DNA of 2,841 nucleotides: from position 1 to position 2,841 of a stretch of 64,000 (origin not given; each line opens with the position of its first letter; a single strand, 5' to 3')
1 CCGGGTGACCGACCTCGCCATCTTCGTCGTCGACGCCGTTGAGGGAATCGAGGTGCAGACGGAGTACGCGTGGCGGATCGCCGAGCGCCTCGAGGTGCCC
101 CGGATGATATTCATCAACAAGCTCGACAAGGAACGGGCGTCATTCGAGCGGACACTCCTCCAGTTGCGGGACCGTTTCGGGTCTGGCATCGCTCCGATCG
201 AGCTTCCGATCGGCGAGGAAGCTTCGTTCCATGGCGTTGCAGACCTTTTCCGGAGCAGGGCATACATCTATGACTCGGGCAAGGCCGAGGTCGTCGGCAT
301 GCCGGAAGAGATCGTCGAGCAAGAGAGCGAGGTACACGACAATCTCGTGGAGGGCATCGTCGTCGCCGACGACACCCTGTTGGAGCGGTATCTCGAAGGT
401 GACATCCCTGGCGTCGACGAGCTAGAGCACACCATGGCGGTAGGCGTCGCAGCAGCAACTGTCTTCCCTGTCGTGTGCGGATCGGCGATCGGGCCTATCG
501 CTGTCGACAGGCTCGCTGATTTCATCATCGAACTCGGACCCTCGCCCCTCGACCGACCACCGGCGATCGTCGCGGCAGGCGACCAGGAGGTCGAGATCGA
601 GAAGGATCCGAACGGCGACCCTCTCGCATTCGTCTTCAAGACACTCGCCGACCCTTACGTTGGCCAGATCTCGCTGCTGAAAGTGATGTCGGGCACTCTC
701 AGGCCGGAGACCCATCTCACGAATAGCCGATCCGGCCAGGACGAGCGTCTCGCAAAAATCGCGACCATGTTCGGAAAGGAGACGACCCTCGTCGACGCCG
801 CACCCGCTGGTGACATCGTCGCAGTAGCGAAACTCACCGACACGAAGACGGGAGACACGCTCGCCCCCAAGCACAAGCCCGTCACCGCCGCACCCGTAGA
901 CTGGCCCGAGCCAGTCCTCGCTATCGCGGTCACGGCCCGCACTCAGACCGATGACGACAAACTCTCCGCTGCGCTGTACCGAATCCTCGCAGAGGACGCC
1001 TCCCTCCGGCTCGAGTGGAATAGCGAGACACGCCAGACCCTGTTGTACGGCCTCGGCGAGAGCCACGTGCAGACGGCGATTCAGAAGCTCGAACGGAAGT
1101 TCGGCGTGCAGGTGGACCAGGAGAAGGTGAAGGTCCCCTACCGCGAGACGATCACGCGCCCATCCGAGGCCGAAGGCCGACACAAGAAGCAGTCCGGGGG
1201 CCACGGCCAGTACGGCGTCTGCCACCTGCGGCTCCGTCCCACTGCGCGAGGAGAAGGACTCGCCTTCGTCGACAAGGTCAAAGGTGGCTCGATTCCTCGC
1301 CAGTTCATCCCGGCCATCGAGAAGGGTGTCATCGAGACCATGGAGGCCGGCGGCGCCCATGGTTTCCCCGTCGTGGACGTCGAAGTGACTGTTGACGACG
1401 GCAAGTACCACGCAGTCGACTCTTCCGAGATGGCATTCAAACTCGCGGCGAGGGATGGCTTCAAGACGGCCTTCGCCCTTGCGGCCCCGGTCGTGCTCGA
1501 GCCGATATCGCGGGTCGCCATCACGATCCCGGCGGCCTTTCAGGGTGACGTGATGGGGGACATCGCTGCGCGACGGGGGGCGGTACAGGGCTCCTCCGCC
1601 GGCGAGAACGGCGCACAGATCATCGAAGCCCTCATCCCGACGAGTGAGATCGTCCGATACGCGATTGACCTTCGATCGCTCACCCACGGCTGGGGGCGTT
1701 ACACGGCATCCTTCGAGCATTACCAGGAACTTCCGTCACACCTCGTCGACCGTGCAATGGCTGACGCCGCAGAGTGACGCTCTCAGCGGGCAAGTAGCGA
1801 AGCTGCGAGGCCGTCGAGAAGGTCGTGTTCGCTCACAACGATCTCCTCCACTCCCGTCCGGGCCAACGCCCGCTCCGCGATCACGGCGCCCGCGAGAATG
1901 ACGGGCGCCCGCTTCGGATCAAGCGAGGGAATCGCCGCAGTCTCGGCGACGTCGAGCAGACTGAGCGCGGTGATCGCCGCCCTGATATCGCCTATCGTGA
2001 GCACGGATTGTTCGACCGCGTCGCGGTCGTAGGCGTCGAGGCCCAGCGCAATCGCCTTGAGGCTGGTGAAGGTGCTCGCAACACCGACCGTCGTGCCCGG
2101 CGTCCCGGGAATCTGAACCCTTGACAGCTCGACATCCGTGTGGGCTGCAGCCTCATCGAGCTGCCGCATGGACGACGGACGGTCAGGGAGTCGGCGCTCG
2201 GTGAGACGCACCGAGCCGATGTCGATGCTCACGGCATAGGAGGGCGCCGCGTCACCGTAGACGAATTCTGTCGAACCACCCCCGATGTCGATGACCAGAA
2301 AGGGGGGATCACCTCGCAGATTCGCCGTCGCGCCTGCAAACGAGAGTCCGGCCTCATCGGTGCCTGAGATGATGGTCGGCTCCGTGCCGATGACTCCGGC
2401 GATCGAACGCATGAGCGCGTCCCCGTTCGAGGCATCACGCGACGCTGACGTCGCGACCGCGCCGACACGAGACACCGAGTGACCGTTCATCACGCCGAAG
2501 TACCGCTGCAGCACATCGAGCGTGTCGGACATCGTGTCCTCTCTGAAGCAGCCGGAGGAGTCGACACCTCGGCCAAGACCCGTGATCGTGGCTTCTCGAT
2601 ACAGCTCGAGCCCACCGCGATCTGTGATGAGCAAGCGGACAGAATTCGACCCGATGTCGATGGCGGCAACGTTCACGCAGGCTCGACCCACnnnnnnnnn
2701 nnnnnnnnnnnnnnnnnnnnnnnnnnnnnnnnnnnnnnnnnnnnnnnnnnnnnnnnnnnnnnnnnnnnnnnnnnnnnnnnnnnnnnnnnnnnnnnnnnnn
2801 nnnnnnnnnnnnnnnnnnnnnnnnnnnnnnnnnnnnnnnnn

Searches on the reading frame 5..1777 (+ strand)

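Call 75: search_protein_families(library=pfam, proteins=[window:5-1777:+], max_evalue=0.00001)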
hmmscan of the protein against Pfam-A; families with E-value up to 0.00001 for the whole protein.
window:5-1777:+ (590 aa): 6 families
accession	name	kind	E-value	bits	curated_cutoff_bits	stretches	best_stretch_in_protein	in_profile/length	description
PF03764.24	EFG_IV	-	1.9e-40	137.8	24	1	376-493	2-120/121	Elongation factor G, domain IV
PF00679.30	EFG_C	-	3.5e-23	81.9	27.9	1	497-583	2-88/89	Elongation factor G C-terminus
PF14492.12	EFG_III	-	6.1e-22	77.9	27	1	301-372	2-73/75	Elongation Factor G, domain III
PF22042.2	EF-G_D2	-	4e-17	62.6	27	1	208-287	4-82/84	Elongation factor G domain 2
PF00009.33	GTP_EFTU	-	3e-15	56.7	26.5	1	2-178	93-186/188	Elongation factor Tu GTP binding domain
PF03144.31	GTP_EFTU_D2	-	2.9e-11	44.1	30.3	1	220-287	1-73/73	Elongation factor Tu domain 2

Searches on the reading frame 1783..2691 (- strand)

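Call 75: search_protein_families(library=pfam, proteins=[window:1783-2691:-], max_evalue=0.00001)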
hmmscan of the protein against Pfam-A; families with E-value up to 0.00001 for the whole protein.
window:1783-2691:- (302 aa): 1 family
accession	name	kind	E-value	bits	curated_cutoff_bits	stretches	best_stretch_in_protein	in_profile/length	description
PF02541.22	Ppx-GppA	-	3.7e-46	158.3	27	1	30-300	13-282/285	Ppx/GppA phosphatase family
